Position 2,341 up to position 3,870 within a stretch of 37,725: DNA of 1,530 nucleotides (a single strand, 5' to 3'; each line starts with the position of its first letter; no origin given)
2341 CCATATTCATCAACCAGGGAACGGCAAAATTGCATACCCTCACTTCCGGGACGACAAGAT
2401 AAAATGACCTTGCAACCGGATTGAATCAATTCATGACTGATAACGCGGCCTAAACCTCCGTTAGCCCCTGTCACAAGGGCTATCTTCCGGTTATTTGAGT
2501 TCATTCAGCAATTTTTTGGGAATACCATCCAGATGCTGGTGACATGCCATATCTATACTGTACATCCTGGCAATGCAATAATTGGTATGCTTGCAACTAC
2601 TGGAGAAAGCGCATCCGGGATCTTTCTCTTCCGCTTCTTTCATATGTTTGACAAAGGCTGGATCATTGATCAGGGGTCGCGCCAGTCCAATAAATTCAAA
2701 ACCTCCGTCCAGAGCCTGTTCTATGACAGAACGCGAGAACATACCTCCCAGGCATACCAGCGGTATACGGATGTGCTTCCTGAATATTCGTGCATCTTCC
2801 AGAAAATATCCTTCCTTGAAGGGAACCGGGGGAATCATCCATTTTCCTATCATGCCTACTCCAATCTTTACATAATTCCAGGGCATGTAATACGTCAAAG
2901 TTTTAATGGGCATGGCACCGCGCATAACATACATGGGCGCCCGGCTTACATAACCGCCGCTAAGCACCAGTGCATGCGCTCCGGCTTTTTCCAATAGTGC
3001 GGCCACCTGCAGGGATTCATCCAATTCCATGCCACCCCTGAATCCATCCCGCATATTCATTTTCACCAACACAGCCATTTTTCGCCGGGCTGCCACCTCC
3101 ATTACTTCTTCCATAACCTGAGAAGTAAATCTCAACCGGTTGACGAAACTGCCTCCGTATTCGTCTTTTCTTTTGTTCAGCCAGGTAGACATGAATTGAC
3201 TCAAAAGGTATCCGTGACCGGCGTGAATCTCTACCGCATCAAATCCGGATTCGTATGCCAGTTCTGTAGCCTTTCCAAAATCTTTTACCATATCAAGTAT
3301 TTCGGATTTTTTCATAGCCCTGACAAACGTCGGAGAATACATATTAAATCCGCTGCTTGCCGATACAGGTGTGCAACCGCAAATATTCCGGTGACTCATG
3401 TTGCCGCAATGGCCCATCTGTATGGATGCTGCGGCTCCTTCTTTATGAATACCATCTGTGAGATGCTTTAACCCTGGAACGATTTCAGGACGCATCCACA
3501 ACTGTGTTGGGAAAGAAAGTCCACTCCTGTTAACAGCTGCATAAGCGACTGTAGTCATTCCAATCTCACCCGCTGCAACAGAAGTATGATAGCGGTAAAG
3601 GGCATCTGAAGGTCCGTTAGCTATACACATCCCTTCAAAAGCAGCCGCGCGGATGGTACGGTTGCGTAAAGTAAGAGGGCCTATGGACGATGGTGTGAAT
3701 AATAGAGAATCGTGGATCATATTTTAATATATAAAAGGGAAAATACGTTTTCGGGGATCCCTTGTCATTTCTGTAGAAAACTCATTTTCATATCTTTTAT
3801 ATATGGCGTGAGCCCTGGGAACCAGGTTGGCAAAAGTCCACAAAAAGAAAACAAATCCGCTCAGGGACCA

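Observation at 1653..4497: SRD5A-like 5alpha-reductase, OYE ene-reductase and SDR operon: candidate gut-bacterial allo/iso-allo bile-acid (isoalloLCA) pathway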

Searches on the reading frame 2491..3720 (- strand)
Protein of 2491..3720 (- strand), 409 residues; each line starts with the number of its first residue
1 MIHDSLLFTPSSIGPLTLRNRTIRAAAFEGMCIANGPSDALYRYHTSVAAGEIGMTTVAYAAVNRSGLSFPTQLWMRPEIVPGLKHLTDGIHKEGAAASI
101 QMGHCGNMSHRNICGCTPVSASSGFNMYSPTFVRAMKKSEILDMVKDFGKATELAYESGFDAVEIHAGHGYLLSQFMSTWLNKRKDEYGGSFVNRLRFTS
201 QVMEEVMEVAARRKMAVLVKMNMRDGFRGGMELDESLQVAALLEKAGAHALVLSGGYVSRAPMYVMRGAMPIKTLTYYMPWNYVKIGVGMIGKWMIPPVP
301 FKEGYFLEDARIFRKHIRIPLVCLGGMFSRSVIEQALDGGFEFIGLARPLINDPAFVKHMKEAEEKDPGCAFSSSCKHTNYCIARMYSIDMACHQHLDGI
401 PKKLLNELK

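Call 3: search_protein_families(library=pfam, proteins=[window:2491-3720:-])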
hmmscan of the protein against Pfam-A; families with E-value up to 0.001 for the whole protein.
window:2491-3720:- (409 aa): 1 family
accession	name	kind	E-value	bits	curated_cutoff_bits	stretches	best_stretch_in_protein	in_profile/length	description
PF00724.26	Oxidored_FMN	-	6.8e-50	170.7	27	1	7-269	2-273/342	NADH:flavin oxidoreductase / NADH oxidase family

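Call 4: search_protein_families(library=ncbifam, proteins=[window:2491-3720:-])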
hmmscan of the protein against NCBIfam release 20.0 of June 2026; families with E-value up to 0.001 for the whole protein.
window:2491-3720:- (409 aa): 8 families
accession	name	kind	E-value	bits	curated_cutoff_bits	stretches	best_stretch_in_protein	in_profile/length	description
TIGR03997.1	mycofact_OYE_2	equivalog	3.5e-51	174.4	793.15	2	7-251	2-246/645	mycofactocin system FadH/OYE family oxidoreductase 2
NF041087.1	bile_acid_BaiCD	equivalog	5e-45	153.8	825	1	7-262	4-259/642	bile acid Fe-S flavoenzyme BaiCD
NF010047.0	PRK13523.1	equivalog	9.9e-41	139.9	431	1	6-268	4-263/339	NADPH dehydrogenase NamA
NF045592.1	bili_reduct_N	equivalog_domain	3.5e-37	128.4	425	2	7-251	2-247/363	bilirubin reductase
NF006101.0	PRK08255.1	equivalog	1.3e-35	122.7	1078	1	7-261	399-665/768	bifunctional salicylyl-CoA 5-hydroxylase/oxidoreductase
NF045599.1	bili_reduct_long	exception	1e-29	103.3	750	1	8-252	2-251/641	bilirubin reductase, long form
NF007899.0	PRK10605.1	subfamily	2e-29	103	403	1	5-213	4-229/365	N-ethylmaleimide reductase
TIGR03996.1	mycofact_OYE_1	hypoth_equivalog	1.2e-14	53.8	627.9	1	41-209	36-200/633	mycofactocin system FadH/OYE family oxidoreductase 1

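Call 21: find_encoding_contigs(protein=window:2491-3720:-, flank=3000, max_places=4)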
Protein window:2491-3720:- (409 aa): 19 contigs read that carry it; 4 places shown.
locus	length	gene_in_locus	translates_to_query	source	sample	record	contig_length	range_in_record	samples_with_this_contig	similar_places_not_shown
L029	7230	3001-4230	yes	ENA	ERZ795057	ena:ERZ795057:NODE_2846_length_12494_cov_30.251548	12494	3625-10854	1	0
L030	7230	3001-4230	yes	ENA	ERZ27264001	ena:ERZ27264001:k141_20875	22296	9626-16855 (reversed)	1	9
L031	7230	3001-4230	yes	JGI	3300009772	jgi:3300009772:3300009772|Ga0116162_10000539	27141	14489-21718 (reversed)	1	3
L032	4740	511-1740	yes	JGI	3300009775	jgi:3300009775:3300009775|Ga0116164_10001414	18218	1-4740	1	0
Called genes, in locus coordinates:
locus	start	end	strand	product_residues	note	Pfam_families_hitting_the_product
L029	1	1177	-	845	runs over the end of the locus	PF14121:Porin_10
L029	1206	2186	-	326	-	PF17127:DUF5106, PF13905:Thioredoxin_8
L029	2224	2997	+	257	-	PF02544:Steroid_dh, PF06966:DUF1295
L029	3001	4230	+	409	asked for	PF00724:Oxidored_FMN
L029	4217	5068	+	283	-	PF00106:adh_short, PF08659:KR (weak), PF13561:adh_short_C2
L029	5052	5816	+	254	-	PF12729:4HB_MCP_1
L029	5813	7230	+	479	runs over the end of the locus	PF02386:TrkH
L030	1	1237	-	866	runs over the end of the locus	PF14121:Porin_10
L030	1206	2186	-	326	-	PF17127:DUF5106, PF13905:Thioredoxin_8 (weak)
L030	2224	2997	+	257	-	PF02544:Steroid_dh, PF06966:DUF1295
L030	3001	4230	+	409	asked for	PF00724:Oxidored_FMN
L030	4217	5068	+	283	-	PF00106:adh_short, PF08659:KR (weak), PF13561:adh_short_C2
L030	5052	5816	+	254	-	PF12729:4HB_MCP_1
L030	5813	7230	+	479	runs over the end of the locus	PF02386:TrkH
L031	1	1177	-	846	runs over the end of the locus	PF14121:Porin_10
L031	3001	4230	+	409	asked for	PF00724:Oxidored_FMN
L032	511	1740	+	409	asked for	PF00724:Oxidored_FMN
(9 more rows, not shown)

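Call 24: search_solved_structures(query=window:2491-3720:-, show_alignments=1)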
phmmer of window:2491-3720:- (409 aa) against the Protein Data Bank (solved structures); distinct sequences matched with E-value up to 0.001: 138 (the best 60 are shown).
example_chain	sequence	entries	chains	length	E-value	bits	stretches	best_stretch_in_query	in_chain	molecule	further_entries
3kru_A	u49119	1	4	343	7.6e-32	114.2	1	5-245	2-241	NADH:flavin oxidoreductase/NADH oxidase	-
3krz_A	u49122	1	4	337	1.2e-31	113.5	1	5-246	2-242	NADH:flavin oxidoreductase/NADH oxidase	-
8uaj_A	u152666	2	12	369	6.8e-31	111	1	3-262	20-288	NADPH dehydrogenase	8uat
5nux_A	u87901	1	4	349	1.4e-30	110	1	5-262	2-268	Chromate reductase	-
3gr7_A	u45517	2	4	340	2.2e-30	109.4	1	5-268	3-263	NADPH dehydrogenase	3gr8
3hf3_A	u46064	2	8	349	2.6e-30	109.1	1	5-261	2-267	Chromate reductase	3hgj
5ogt_A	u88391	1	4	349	2.8e-30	109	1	5-262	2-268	Chromate reductase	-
9iuv_A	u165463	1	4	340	4.7e-30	108.3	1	4-269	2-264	NADPH dehydrogenase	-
1z41_A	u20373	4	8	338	1e-29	107.2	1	7-268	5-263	Probable NADH-dependent flavin oxidoreductase yqjM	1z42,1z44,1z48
8x0j_A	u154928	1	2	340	2.1e-28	102.8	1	5-268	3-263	NADPH dehydrogenase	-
2gou_A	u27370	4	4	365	3.2e-28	102.2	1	7-237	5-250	oxidoreductase, FMN-binding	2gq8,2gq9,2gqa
4awu_A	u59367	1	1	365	3.2e-28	102.2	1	7-237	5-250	OXIDOREDUCTASE, FMN-BINDING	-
4aws_A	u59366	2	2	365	3.3e-28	102.2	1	7-237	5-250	SYE1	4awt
1ps9_A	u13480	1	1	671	5.3e-27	98.2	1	7-254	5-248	2,4-dienoyl-CoA reductase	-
5dxx_A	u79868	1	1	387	1.9e-26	96.4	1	6-216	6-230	Artemisinic aldehyde Delta(11(13)) reductase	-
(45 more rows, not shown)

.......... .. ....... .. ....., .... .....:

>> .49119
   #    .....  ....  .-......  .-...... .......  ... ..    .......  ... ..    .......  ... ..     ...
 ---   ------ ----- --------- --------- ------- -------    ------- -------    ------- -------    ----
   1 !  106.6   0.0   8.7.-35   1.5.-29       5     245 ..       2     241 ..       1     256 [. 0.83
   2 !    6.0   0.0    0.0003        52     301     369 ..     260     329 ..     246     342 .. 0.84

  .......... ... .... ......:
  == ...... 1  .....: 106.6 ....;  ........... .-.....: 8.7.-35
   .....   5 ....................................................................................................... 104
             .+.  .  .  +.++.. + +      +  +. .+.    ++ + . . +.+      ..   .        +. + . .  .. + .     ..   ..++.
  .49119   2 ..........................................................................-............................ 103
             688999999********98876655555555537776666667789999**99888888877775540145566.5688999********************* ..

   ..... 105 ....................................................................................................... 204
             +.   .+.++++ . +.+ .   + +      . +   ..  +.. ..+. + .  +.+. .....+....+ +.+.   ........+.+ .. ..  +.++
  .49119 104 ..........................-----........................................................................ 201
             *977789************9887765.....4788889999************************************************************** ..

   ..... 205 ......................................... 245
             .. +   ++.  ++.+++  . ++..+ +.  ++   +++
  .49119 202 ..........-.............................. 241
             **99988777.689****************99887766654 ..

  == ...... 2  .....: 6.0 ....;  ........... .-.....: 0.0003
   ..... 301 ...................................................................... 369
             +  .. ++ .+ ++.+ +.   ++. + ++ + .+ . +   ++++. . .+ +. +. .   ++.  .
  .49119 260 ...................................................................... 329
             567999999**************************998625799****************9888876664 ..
